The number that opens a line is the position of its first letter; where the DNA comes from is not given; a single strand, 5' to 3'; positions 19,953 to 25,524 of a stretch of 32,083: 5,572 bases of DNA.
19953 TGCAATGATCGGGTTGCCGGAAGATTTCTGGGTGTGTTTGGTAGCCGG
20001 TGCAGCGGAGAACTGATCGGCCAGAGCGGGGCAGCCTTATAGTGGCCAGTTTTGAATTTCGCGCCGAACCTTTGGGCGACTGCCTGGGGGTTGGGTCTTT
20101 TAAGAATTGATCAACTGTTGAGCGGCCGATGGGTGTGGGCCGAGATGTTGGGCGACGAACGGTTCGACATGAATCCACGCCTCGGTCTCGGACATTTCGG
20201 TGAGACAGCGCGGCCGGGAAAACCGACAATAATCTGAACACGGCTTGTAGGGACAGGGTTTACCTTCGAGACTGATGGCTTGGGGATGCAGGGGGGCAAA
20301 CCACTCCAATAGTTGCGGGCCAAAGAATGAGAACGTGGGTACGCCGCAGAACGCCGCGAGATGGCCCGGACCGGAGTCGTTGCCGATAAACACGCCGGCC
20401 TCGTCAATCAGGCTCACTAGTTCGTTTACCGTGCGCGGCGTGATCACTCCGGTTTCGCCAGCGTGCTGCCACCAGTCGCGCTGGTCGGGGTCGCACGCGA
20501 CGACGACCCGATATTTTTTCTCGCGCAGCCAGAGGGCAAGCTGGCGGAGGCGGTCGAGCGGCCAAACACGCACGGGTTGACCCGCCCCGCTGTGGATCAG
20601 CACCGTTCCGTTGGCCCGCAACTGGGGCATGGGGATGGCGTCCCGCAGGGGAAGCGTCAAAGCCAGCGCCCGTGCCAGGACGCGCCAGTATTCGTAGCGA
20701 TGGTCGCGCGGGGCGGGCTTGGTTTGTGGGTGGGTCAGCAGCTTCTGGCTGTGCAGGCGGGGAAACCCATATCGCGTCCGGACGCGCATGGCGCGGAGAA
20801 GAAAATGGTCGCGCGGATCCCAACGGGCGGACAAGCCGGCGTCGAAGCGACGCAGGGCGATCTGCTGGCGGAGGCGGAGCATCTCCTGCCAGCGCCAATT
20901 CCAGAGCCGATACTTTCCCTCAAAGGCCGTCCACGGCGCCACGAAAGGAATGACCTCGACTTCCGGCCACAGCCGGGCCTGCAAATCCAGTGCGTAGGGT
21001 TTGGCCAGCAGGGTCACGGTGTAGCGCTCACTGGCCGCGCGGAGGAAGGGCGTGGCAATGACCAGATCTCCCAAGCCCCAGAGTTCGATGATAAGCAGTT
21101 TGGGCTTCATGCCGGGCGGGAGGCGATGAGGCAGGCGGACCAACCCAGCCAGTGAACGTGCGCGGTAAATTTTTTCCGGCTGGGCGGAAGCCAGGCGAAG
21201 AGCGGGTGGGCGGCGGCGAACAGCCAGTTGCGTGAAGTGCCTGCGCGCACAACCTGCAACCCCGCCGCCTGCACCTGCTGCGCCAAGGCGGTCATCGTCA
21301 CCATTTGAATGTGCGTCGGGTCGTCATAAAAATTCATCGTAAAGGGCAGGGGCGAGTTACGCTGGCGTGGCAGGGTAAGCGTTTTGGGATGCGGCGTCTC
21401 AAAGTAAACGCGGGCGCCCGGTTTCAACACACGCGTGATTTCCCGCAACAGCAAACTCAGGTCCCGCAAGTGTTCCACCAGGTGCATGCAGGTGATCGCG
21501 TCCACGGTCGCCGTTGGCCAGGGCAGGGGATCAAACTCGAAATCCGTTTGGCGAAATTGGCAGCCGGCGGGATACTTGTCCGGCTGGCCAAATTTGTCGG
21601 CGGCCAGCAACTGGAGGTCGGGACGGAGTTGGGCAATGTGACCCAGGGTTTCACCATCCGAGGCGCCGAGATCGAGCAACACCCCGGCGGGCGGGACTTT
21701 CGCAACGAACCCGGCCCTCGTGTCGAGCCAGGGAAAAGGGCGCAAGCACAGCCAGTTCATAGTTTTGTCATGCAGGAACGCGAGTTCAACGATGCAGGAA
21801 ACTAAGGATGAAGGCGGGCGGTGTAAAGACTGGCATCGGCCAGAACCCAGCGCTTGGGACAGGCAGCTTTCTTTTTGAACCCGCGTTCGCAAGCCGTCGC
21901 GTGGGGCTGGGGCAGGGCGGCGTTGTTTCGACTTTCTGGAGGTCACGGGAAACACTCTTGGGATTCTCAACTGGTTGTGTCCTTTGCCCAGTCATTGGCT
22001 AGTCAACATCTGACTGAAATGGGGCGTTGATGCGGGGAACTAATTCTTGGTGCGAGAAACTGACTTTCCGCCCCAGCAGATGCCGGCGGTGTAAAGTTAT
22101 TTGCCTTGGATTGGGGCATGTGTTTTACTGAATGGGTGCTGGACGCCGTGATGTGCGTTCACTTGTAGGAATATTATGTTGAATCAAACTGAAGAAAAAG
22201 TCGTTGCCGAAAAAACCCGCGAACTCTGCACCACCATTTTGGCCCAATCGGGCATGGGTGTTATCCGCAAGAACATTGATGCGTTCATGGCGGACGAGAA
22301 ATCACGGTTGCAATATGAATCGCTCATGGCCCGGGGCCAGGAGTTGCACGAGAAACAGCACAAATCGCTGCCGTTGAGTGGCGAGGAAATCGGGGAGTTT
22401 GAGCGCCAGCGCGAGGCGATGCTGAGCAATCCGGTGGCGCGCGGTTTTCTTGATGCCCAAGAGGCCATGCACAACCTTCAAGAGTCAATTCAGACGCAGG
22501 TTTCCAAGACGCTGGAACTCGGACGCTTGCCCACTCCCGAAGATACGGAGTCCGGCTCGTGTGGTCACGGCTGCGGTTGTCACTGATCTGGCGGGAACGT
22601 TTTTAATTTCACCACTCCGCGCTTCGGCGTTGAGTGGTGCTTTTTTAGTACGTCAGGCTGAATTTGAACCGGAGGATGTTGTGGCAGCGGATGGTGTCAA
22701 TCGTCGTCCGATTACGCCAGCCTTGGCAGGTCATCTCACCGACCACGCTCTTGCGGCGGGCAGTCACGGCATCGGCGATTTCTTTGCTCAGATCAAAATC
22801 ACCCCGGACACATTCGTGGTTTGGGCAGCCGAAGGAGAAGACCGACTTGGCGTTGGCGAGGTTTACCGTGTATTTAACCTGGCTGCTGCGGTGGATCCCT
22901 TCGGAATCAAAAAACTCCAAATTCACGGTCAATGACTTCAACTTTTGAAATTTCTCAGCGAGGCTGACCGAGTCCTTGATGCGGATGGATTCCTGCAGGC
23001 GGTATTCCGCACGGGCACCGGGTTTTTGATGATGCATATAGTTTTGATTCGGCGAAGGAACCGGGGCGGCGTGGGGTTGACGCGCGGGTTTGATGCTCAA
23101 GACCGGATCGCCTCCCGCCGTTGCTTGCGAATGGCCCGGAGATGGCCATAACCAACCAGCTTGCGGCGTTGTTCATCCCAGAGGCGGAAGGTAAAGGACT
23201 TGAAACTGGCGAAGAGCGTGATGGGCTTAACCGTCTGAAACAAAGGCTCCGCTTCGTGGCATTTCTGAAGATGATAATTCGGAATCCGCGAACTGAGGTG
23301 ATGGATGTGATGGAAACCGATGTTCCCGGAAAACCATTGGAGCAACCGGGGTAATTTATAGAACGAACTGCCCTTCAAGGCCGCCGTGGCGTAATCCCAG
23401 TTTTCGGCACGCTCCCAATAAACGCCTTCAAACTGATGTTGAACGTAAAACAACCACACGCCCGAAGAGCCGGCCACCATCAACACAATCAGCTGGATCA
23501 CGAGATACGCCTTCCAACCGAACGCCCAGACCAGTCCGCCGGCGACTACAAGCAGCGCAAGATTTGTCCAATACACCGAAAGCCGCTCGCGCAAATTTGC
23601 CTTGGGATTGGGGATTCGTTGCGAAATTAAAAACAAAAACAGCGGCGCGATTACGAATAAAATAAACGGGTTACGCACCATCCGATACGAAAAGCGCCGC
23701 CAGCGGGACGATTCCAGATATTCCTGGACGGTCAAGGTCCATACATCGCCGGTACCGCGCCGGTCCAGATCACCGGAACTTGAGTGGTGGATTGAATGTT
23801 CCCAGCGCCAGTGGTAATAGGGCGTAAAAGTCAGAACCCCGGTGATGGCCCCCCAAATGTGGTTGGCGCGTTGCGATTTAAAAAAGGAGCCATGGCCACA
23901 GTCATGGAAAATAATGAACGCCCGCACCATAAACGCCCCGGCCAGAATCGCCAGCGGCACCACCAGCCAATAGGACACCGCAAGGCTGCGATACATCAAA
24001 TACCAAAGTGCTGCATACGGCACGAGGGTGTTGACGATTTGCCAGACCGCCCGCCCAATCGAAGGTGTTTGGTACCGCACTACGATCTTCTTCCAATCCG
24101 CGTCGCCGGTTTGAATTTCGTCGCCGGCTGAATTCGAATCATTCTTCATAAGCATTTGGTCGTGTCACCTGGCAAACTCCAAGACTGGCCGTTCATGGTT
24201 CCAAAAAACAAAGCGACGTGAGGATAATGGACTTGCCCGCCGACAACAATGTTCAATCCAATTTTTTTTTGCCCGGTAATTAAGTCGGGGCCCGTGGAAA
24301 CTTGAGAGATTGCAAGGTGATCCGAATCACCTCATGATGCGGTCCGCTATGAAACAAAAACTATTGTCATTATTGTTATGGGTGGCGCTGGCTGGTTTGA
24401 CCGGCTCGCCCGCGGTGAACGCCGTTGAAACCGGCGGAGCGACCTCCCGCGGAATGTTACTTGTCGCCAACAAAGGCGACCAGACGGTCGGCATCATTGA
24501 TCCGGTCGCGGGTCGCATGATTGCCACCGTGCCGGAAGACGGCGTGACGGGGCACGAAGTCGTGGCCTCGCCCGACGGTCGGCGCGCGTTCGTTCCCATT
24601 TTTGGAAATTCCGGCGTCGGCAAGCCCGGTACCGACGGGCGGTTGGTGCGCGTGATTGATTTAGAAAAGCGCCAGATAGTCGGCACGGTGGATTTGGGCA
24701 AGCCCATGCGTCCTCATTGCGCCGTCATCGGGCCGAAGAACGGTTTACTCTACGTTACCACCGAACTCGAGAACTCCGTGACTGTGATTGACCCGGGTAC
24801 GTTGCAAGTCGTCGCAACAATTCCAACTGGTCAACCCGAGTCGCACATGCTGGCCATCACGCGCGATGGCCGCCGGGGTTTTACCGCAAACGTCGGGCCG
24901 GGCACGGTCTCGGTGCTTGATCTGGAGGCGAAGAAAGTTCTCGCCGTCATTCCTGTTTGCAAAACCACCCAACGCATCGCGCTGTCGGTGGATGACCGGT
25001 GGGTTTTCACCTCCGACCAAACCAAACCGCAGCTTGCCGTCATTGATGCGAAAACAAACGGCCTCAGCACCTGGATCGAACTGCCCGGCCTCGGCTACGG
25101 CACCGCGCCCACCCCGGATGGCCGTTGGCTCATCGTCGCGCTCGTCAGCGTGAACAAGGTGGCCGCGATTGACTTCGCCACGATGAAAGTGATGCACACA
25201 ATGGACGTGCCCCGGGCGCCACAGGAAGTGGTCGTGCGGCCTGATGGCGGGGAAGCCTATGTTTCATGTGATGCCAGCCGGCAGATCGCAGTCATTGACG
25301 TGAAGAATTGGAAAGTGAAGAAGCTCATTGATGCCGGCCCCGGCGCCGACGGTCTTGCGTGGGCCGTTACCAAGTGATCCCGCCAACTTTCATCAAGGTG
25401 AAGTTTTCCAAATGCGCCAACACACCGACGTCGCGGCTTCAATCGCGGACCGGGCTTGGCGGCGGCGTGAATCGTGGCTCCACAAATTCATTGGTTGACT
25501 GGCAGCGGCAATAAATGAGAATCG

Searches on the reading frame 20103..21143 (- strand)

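Call 87: search_protein_families(library=pfam, proteins=[window:20103-21143:-], max_evalue=0.00001)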
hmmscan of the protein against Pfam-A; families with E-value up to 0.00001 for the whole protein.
window:20103-21143:- (347 aa): 1 family
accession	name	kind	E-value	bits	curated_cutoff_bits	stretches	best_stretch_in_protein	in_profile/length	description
PF01075.23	Glyco_transf_9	-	1.8e-15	57.4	22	1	178-296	105-230/247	Glycosyltransferase family 9 (heptosyltransferase)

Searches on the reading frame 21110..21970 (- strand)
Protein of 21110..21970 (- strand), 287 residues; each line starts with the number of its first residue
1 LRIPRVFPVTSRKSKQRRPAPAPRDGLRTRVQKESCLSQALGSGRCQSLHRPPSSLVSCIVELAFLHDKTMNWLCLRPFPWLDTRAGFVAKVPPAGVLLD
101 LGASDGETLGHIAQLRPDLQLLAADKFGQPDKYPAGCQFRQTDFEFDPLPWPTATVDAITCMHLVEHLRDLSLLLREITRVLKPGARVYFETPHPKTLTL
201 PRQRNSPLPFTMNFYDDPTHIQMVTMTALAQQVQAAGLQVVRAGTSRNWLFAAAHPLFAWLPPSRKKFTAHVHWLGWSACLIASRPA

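Call 87: search_protein_families(library=pfam, proteins=[window:21110-21970:-], max_evalue=0.00001)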
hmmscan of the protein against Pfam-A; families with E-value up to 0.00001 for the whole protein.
window:21110-21970:- (287 aa): 5 families
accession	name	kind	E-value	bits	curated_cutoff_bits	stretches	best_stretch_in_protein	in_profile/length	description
PF13489.12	Methyltransf_23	-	1.3e-16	61.2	27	1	88-242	16-163/164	Methyltransferase domain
PF08241.18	Methyltransf_11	-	2.3e-11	44.6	21.2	1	124-190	34-95/95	Methyltransferase domain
PF08242.18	Methyltransf_12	-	2.5e-08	35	30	1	99-187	1-97/98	Methyltransferase domain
PF13649.12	Methyltransf_25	-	4.8e-07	30.8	27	1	99-185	2-96/97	Methyltransferase domain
PF13847.12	Methyltransf_31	-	4.1e-06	27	27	0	132-194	51-113/145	Methyltransferase domain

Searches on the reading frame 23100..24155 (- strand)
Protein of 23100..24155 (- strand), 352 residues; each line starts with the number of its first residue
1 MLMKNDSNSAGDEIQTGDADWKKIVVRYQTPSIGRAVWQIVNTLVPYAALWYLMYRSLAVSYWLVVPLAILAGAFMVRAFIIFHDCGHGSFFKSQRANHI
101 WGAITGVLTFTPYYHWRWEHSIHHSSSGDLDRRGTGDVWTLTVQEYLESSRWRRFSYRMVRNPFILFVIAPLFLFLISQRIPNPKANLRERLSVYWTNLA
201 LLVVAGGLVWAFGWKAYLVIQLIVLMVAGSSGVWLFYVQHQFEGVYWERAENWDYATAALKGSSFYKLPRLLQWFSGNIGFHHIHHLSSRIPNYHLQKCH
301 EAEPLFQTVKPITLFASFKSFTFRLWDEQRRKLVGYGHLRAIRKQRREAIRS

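Call 87: search_protein_families(library=pfam, proteins=[window:23100-24155:-], max_evalue=0.00001)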
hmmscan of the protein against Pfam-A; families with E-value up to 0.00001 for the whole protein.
window:23100-24155:- (352 aa): 1 family
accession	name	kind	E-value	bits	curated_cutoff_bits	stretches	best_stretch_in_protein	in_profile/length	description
PF00487.30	FA_desaturase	-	3.5e-34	119.1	29.7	1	63-302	3-237/253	Fatty acid desaturase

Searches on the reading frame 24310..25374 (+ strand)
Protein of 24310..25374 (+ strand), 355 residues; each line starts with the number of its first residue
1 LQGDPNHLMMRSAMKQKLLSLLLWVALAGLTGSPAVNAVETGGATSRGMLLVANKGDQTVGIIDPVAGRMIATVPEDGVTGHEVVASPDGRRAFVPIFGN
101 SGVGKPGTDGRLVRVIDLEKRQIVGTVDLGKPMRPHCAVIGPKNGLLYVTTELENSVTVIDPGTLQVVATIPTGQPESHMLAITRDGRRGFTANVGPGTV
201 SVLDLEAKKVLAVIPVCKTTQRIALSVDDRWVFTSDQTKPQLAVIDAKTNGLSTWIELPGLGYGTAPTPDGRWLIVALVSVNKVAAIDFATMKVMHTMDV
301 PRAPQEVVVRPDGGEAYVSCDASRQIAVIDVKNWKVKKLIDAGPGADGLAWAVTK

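Call 87: search_protein_families(library=pfam, proteins=[window:24310-25374:+], max_evalue=0.00001)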
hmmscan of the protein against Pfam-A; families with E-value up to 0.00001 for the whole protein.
window:24310-25374:+ (355 aa): 5 families
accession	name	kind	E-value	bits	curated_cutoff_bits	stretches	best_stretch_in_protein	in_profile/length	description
PF02239.22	Cytochrom_D1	-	7.9e-14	51.4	25.5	1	146-252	6-111/368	Cytochrome D1 heme domain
PF21783.3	YNCE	-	7.8e-11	42.3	27.1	0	270-349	252-331/339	YNCE-like beta-propeller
PF25174.1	Beta-prop_THOC3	-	3e-08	33.4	305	0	49-248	60-243/272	THOC3 beta-propeller domain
PF16819.11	DUF5074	-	7.8e-08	32.2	27.2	0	275-338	156-220/353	Domain of unknown function (DUF5074)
PF10282.15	Lactonase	-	7.6e-06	25.8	21.7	0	138-246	196-319/344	Lactonase, 7-bladed beta-propeller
